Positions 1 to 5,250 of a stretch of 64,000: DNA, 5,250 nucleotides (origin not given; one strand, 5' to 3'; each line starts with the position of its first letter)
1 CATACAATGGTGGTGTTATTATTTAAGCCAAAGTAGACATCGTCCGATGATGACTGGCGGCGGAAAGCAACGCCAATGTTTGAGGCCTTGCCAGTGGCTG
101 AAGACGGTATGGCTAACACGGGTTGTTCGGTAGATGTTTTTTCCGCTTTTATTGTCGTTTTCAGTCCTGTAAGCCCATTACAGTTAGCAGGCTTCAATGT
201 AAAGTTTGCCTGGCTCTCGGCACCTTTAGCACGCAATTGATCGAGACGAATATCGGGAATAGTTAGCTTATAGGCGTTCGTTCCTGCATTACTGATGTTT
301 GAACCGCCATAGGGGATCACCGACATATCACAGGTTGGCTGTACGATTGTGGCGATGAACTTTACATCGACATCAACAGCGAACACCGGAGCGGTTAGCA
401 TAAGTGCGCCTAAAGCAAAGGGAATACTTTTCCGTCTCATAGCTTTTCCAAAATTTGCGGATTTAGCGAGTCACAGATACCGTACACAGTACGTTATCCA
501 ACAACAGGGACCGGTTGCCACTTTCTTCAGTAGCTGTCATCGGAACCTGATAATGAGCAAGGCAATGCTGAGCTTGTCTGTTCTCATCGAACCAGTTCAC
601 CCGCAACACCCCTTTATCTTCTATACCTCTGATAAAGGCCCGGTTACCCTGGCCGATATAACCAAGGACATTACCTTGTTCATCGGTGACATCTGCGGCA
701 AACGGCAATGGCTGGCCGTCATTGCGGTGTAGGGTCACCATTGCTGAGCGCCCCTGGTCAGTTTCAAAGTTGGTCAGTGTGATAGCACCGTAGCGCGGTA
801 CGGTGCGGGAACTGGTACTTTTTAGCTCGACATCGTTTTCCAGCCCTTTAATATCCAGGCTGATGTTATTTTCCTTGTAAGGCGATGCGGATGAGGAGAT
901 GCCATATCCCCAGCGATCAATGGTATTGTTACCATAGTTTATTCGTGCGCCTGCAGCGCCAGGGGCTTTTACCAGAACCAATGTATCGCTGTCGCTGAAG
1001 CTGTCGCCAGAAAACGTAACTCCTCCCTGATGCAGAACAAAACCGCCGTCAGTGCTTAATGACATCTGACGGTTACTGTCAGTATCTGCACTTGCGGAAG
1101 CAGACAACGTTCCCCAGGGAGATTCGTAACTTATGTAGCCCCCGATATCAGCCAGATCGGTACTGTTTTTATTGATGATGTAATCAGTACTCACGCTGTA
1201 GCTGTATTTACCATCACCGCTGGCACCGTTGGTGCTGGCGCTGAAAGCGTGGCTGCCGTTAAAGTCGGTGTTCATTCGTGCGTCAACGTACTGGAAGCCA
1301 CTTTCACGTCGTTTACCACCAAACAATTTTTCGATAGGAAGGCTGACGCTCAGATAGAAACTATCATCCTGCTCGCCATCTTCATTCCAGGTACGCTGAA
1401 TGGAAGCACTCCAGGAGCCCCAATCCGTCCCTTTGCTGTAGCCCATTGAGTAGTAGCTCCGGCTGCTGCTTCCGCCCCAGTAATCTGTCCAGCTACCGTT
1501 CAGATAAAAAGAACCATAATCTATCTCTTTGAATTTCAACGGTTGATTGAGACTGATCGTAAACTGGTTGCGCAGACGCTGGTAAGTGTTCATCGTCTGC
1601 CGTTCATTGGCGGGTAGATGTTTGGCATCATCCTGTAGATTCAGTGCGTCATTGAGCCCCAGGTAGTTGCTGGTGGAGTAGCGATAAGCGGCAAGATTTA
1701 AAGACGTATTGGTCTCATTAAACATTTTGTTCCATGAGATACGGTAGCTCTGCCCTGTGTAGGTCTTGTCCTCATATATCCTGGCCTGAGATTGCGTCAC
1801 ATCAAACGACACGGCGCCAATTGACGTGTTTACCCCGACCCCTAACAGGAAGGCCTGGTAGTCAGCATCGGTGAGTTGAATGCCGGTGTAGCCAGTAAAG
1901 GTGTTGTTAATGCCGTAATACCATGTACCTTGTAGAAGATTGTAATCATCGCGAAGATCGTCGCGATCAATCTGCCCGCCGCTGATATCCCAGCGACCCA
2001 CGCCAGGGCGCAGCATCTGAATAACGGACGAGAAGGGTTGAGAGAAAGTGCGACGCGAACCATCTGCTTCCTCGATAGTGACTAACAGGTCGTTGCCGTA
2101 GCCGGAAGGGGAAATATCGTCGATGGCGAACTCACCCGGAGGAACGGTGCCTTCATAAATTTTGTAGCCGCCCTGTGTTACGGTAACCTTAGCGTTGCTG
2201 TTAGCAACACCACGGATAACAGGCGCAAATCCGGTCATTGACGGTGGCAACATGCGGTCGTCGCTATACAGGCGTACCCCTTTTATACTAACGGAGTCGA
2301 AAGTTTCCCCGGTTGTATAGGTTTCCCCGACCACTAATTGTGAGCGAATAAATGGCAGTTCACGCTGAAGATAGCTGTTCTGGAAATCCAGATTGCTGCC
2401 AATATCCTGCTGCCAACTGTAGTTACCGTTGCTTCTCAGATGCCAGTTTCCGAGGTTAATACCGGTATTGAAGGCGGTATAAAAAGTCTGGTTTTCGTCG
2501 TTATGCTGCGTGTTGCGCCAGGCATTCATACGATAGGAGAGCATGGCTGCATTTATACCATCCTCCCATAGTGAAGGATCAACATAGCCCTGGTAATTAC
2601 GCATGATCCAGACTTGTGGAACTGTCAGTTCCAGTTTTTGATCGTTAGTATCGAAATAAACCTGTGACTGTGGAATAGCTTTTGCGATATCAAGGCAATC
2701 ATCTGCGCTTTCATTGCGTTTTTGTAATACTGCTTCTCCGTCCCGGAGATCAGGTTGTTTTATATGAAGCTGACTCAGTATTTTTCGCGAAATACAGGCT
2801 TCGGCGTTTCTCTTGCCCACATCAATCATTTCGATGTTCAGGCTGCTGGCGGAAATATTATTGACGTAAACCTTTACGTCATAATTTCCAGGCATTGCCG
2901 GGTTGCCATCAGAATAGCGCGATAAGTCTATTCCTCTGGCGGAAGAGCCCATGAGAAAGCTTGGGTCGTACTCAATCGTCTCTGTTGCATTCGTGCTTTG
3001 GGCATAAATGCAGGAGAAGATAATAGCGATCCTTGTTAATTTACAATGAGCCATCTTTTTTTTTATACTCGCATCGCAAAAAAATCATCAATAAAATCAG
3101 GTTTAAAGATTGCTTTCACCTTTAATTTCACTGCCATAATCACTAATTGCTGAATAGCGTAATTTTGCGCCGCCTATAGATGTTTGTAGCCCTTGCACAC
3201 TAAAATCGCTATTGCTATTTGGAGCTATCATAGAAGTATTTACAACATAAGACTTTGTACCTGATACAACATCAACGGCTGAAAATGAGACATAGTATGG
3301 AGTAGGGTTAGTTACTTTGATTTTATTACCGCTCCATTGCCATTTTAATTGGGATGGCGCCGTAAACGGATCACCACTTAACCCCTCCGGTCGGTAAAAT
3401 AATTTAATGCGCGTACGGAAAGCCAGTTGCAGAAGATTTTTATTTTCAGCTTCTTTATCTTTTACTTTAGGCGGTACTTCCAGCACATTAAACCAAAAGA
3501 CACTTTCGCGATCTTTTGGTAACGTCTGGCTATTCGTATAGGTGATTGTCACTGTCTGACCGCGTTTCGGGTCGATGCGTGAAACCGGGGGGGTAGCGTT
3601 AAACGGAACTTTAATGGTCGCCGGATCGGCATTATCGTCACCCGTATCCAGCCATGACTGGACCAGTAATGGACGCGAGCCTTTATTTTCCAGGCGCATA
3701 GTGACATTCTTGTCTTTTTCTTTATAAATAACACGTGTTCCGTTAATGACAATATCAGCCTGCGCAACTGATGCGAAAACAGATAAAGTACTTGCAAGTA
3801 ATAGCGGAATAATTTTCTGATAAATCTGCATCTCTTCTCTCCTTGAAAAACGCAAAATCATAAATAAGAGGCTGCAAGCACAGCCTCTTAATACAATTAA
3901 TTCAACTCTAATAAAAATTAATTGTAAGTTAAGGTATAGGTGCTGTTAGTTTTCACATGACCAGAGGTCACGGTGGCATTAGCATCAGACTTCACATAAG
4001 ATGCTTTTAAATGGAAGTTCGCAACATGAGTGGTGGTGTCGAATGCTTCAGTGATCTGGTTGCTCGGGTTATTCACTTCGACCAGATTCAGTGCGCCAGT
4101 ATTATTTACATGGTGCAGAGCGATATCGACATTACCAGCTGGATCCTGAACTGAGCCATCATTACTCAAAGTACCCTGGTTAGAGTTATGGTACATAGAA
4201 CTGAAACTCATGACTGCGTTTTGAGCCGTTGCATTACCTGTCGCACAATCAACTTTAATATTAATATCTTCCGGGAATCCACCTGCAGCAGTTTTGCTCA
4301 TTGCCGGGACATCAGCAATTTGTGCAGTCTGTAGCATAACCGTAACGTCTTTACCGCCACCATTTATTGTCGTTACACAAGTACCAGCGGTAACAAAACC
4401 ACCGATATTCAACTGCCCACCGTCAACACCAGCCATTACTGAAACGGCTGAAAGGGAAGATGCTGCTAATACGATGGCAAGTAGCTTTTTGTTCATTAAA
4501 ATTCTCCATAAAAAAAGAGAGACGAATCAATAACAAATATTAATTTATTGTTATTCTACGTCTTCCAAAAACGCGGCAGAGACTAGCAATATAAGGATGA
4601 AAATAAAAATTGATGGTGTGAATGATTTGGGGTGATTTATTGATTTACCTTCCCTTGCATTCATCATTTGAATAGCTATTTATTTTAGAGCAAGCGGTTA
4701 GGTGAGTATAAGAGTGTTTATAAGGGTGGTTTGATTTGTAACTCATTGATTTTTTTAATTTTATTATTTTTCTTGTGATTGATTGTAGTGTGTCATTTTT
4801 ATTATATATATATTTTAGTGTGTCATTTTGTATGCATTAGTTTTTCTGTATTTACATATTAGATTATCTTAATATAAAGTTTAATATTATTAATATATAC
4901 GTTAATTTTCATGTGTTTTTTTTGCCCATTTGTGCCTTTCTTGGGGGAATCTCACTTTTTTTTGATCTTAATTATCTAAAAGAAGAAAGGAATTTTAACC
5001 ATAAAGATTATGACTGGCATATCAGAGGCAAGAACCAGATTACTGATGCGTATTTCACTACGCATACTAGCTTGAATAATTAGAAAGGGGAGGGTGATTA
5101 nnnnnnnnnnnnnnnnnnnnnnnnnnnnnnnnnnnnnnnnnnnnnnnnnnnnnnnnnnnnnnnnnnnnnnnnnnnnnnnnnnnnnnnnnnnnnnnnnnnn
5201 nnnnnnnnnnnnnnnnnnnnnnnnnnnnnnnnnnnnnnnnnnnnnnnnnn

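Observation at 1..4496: Cryptic yad chaperone-usher fimbrial operon at the left edge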

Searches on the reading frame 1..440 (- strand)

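Call 63: search_protein_families(library=pfam, proteins=[window:1-440:-], max_evalue=0.01)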
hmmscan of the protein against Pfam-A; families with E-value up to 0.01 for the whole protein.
window:1-440:- (146 aa): 1 family
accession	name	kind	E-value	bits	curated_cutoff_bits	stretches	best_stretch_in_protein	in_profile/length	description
PF00419.26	Fimbrial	-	0.00024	21.9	25.6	1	51-133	16-99/151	Fimbrial protein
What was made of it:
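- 1..440 (-): 5' part (146 of 186 codons) of the first minor subunit gene, the positional YadM/StaD equivalent, cut by the window edge. Pfam Fimbrial scores 21.9 bits on the fragment, below the cut-off of 25.6 (call 63).
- On Classical chaperone-usher fimbrial operon: The partial minor subunit scores 21.9 bits, below the cut-off, on a truncated sequence (call 63).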

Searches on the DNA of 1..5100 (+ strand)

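Call 5: search_dna_similar(query=window:1-5100:+, collection=ecoli_genomes, mode=near, max_rows=15)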
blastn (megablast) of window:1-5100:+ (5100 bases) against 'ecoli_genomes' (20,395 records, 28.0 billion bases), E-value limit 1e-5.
No match.
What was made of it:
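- Call 5: no megablast hit in 5,426 genomes.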

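Call 7: search_dna_similar(query=window:1-4000:+, collection=ecoli_genomes, mode=distant, max_rows=10)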
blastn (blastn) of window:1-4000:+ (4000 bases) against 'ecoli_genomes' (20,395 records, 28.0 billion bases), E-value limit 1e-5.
Records with a match: 5234; places in all: 5246; records where one place covers at least 80% of the query: 0.
Genomes with a match: 5234 of 5426; with a place that covers at least 80% of the query: 0. Places per genome that has any: lowest 1, median 1, highest 2. On chromosomes: 5243 places; on plasmids: 3.
Best place of each record, by identity: 60-80% 5234.
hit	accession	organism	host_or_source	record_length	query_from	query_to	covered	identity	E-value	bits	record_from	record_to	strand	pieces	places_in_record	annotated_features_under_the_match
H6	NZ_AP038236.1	Escherichia coli strain HCM-24C-3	Gallus gallus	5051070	547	3759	63%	65.5%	1e-102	558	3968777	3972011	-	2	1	outer membrane usher protein | fimbrial chaperone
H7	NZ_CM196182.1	Escherichia coli strain N-01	Homo sapiens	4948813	547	3759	63%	65.5%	1e-102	558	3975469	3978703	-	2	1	outer membrane usher protein | fimbrial chaperone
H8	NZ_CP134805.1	Escherichia coli strain E7-1N7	agricultural environment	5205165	547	3759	63%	65.4%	2e-99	547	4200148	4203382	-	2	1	outer membrane usher protein | fimbrial chaperone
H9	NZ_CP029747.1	Escherichia coli strain 2016C-3878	Homo sapiens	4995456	547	3759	63%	65.3%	8e-98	543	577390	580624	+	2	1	outer membrane usher protein | fimbrial chaperone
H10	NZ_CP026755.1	Escherichia coli strain AR_0077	missing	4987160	547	3759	63%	65.3%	8e-98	543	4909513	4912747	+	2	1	outer membrane usher protein | fimbrial chaperone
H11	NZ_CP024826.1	Escherichia coli strain CREC-544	Homo sapiens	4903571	547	3759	63%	65.3%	8e-98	543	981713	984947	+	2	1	outer membrane usher protein | fimbrial chaperone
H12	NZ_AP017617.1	Escherichia coli strain MRY15-117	Bos taurus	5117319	547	3759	63%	65.3%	8e-98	543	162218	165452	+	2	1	outer membrane usher protein | fimbrial chaperone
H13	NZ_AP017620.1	Escherichia coli strain MRY15-131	Bos taurus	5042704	547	3759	63%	65.3%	8e-98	543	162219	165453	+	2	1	outer membrane usher protein | fimbrial chaperone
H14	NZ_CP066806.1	Escherichia coli strain TCM3e1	Homo sapiens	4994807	547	3759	63%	65.3%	8e-98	543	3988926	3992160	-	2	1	outer membrane usher protein | fimbrial chaperone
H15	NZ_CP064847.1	Escherichia coli strain 20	wastewater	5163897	547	3759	63%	65.3%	8e-98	543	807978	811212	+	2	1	outer membrane usher protein | fimbrial chaperone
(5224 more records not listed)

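Call 8: get_annotated_region(hit=H12, flank=6000)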
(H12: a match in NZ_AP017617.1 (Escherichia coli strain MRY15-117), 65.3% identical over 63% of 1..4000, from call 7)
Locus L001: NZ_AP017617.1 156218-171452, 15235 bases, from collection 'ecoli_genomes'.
description: Escherichia coli strain MRY15-117 chromosome, complete genome
organism: Escherichia coli strain MRY15-117 (NCBI taxid 562)
replicon: chromosome; assembly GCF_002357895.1
host: Bos taurus; source: -; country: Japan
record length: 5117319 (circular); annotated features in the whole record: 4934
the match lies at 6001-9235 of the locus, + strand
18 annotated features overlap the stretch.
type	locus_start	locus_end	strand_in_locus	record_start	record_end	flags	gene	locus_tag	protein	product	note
CDS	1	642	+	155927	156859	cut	rpnC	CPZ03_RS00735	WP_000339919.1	Rpn family recombination-promoting nuclease/putative transposase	-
CDS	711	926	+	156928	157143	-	-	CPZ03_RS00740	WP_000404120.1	hypothetical protein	-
CDS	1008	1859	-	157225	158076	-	panC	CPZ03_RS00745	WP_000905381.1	pantoate--beta-alanine ligase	-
CDS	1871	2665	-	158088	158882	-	panB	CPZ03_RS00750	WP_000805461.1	3-methyl-2-oxobutanoate hydroxymethyltransferase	-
CDS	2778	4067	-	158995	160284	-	-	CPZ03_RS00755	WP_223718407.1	fimbrial-like adhesin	-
CDS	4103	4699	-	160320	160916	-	-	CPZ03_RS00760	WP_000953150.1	fimbrial-like protein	-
CDS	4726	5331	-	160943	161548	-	yadL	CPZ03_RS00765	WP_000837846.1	fimbrial-like protein YadL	-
CDS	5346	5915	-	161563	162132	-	-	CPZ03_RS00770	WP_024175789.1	fimbrial protein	-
CDS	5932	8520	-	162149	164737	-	-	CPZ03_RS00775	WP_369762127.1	outer membrane usher protein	-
CDS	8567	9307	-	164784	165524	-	-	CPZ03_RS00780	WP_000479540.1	fimbrial chaperone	-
CDS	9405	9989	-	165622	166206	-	yadN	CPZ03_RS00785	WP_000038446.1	fimbrial protein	-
CDS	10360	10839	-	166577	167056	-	folK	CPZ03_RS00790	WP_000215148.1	2-amino-4-hydroxy-6-hydroxymethyldihydropteridine diphosphokinase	-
CDS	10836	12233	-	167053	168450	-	pcnB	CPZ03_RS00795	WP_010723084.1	polynucleotide adenylyltransferase PcnB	-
CDS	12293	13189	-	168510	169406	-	gluQRS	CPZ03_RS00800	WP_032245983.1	tRNA glutamyl-Q(34) synthetase GluQRS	-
CDS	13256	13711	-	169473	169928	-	dksA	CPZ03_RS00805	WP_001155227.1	RNA polymerase-binding protein DksA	-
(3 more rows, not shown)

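Call 48: search_dna_similar(query=L002:16021-17344:+, collection=ecoli_genomes, mode=distant, max_rows=12)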
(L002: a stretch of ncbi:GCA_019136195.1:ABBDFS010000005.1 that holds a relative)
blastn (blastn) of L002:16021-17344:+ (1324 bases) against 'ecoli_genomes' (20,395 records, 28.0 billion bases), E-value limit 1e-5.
Records with a match: 4881; places in all: 4945; records where one place covers at least 80% of the query: 1497.
Genomes with a match: 4881 of 5426; with a place that covers at least 80% of the query: 1497. Places per genome that has any: lowest 1, median 1, highest 4. On chromosomes: 4942 places; on plasmids: 3.
Best place of each record, by identity: 80-90% 624; 60-80% 4257.
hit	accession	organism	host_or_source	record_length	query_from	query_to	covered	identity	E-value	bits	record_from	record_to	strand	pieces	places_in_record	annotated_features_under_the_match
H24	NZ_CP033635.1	Escherichia coli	chicken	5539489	145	1322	89%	63.9%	2e-30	143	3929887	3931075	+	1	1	fimbrial-like adhesin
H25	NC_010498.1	Escherichia coli SMS-3-5 strain SMS-3-5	-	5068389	145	1322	89%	63.9%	2e-30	143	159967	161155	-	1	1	fimbrial-like adhesin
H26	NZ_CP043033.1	Escherichia coli strain XDL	Homo sapiens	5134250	145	1322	89%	63.9%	2e-30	143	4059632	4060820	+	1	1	fimbrial-like adhesin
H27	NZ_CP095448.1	Escherichia coli strain LS45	chicken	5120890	145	1322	89%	63.9%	2e-30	143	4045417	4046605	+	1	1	fimbrial-like adhesin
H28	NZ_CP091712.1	Escherichia coli strain KFu014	river water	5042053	145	1322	89%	63.9%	2e-30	143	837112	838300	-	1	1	fimbrial-like adhesin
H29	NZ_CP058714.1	Escherichia coli strain M172-1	Manis javanica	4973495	145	1322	89%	63.9%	2e-30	143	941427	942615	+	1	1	fimbrial-like adhesin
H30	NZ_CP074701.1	Escherichia coli strain 702/18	Homo sapiens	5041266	145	1322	89%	63.9%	2e-30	143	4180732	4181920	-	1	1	fimbrial-like adhesin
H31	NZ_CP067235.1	Escherichia coli strain SBF22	surface water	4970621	145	1322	89%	63.9%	2e-30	143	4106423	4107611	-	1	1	fimbrial-like adhesin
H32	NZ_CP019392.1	Escherichia coli strain XH992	Homo sapiens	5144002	145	1322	89%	63.9%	2e-30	143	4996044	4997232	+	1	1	fimbrial-like adhesin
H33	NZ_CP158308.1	Escherichia coli strain CM2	Chicken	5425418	145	1322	89%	63.9%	2e-30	143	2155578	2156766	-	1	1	fimbrial-like adhesin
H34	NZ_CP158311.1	Escherichia coli strain CS5L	Chicken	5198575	145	1322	89%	63.9%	2e-30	143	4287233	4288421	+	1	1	fimbrial-like adhesin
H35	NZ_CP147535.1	Escherichia coli strain GN03551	Homo sapiens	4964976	145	1322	89%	63.9%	2e-30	143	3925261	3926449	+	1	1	fimbrial-like adhesin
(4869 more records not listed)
